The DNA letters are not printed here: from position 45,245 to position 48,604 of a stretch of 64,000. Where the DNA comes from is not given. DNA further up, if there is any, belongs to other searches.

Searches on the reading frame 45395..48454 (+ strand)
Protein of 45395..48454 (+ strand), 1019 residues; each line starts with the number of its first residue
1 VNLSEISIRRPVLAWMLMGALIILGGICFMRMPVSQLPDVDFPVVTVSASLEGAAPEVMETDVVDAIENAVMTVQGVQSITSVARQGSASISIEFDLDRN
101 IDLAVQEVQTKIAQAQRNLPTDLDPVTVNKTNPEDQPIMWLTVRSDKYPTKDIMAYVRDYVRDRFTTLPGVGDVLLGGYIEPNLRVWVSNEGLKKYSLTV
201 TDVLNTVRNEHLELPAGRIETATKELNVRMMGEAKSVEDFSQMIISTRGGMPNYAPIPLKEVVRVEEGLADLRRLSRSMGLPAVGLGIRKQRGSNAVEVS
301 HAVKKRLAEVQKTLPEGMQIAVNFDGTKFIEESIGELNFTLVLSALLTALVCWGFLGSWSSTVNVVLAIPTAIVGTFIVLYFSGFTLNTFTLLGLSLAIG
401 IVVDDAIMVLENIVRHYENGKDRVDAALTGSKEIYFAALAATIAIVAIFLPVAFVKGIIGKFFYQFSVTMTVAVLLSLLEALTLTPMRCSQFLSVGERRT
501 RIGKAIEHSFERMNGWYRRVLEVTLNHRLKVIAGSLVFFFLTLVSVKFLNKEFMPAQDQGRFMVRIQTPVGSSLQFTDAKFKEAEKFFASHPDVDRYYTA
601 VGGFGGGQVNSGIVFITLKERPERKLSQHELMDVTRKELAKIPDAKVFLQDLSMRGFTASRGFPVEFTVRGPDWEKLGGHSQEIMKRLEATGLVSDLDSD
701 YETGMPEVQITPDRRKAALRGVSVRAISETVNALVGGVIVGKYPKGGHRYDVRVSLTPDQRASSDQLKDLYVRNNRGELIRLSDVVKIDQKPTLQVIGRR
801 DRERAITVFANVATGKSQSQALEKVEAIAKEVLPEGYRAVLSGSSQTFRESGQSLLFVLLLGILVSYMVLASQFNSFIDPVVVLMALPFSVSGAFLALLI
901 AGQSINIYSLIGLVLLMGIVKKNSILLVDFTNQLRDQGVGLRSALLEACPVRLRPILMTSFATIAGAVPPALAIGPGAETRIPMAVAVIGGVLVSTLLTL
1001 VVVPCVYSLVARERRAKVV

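Call 87: search_protein_families(library=pfam, proteins=[window:45395-48454:+], max_evalue=0.001)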
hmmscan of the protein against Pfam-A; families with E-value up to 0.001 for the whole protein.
window:45395-48454:+ (1019 aa): 1 family
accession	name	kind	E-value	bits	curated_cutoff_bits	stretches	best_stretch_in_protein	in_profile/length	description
PF00873.25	ACR_tran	-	1e-285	950.9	28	1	4-1010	2-1020/1021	AcrB/AcrD/AcrF family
